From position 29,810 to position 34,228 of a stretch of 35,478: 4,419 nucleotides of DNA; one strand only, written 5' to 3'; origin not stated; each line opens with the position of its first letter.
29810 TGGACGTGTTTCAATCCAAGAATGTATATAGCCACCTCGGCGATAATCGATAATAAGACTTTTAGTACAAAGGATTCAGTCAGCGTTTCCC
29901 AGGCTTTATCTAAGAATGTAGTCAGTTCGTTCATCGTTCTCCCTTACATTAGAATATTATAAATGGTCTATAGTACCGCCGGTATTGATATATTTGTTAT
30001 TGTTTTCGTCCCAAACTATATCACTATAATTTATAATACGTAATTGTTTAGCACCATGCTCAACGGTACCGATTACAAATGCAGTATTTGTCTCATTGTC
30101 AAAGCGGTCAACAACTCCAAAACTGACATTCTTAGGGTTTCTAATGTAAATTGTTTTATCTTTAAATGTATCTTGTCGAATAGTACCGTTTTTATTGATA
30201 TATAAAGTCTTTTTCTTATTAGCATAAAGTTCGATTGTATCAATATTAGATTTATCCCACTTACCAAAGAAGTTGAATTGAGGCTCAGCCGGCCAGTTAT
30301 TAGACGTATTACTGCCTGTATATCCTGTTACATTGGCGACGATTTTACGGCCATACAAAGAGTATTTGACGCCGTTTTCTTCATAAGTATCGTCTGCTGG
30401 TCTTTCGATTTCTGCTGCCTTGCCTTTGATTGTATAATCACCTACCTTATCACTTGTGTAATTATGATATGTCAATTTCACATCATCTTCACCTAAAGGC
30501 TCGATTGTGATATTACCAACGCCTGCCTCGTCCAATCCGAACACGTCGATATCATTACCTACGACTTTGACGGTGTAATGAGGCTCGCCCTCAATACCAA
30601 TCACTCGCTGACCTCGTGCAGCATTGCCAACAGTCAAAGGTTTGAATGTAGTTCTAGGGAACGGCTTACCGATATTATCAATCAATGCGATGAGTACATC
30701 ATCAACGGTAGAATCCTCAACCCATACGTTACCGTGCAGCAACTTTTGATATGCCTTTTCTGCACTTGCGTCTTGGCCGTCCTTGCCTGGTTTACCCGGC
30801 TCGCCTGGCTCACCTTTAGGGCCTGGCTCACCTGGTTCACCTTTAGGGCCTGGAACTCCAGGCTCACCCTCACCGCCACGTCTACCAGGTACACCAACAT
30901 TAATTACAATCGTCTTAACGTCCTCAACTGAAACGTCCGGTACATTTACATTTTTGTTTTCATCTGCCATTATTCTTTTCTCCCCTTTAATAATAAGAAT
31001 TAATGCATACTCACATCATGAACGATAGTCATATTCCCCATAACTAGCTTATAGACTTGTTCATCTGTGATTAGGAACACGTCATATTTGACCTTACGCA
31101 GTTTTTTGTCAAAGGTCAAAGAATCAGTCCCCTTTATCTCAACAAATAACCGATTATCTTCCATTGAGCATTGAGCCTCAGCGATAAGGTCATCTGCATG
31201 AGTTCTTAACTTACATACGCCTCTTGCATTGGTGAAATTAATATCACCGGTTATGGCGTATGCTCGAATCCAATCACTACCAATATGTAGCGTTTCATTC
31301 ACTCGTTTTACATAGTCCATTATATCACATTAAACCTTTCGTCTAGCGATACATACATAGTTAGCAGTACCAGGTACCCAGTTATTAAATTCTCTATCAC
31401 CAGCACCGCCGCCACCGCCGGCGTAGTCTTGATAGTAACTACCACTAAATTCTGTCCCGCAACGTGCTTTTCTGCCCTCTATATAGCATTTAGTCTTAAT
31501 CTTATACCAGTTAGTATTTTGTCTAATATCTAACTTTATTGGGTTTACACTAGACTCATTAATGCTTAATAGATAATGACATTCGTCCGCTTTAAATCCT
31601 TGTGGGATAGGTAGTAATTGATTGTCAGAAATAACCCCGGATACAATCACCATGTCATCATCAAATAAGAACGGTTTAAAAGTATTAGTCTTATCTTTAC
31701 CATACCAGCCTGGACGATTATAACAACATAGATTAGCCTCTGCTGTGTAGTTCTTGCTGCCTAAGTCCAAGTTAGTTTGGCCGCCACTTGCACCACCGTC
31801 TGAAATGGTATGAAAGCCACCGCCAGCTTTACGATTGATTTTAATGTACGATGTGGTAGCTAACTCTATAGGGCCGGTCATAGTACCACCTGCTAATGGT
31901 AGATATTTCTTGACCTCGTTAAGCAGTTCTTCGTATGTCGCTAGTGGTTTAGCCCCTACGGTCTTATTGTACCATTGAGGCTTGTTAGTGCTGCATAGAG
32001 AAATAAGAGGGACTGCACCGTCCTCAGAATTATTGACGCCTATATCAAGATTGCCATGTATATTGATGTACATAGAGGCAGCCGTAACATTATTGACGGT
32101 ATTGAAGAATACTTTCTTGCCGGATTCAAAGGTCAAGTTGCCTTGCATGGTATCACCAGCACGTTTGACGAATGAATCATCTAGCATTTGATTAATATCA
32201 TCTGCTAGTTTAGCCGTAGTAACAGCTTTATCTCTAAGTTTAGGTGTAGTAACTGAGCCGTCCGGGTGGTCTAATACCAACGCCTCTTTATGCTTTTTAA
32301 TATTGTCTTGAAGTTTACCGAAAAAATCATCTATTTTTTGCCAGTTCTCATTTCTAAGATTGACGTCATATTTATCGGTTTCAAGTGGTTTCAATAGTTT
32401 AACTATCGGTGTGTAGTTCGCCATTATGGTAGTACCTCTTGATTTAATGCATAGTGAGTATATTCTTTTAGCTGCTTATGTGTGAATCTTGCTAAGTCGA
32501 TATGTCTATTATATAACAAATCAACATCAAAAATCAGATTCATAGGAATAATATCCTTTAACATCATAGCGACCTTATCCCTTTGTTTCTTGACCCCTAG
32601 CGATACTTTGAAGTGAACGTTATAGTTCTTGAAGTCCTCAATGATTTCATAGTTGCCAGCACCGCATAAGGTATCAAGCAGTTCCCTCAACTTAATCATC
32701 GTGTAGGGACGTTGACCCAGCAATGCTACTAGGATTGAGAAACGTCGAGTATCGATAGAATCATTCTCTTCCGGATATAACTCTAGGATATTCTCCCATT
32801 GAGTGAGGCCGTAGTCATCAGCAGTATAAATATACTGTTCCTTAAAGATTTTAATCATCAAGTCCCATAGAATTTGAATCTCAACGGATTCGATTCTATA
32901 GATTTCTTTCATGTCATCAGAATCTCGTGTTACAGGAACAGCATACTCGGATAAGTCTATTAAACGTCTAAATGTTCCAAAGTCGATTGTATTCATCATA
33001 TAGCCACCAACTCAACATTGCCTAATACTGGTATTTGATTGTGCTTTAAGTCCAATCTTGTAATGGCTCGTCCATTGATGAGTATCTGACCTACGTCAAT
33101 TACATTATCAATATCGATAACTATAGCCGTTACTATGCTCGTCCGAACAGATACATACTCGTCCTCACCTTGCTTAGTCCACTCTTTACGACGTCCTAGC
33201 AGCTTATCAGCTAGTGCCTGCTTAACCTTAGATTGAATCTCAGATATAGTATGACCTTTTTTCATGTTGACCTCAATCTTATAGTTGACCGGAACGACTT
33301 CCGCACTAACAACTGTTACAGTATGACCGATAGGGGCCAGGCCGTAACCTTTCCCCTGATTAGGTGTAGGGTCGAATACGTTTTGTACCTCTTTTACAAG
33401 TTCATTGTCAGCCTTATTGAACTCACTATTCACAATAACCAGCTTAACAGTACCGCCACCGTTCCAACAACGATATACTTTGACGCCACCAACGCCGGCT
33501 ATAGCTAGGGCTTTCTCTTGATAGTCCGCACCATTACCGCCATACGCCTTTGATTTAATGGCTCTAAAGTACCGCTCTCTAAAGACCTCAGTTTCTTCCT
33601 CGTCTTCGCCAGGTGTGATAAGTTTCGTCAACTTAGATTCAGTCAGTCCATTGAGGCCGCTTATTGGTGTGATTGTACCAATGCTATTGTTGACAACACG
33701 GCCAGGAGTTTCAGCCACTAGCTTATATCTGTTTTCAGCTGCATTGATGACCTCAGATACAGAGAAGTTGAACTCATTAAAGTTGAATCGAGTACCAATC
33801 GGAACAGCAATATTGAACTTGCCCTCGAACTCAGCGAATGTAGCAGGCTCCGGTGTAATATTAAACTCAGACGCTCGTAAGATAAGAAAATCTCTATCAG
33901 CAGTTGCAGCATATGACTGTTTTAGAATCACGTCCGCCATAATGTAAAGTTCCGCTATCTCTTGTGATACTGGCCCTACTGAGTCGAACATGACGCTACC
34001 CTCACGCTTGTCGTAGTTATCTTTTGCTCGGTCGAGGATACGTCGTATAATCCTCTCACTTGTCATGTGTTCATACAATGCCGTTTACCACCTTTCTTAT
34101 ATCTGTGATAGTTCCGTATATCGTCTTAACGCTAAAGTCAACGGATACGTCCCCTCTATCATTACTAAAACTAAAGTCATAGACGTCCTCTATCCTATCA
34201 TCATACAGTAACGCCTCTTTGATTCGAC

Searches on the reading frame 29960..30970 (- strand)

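Call 90: search_protein_families(library=pfam, proteins=[window:29960-30970:-], max_evalue=0.001)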
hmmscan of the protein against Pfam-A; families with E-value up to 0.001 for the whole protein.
window:29960-30970:- (337 aa): 1 family
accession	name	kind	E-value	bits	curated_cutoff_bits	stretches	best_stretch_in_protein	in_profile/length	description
PF01391.23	Collagen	-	3.3e-07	30.4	27.2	1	26-67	13-54/60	Collagen triple helix repeat (20 copies)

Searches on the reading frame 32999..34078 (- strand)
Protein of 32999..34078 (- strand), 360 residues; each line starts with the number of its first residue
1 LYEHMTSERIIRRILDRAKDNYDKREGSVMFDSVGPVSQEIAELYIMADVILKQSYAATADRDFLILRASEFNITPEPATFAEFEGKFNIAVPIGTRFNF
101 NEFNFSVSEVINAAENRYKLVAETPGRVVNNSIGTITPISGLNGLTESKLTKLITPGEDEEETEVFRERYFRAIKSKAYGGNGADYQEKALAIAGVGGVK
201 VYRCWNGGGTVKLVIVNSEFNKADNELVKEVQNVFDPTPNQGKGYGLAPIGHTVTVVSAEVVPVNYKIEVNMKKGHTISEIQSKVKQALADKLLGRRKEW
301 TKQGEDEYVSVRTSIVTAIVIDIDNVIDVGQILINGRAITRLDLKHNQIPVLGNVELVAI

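Call 90: search_protein_families(library=pfam, proteins=[window:32999-34078:-], max_evalue=0.001)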
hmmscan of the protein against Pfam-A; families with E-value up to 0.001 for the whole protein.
window:32999-34078:- (360 aa): 1 family
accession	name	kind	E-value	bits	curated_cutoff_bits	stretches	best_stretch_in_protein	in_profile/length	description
PF04865.19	Baseplate_J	-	5.3e-50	170.5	21.1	1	62-299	2-243/255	Baseplate J-like protein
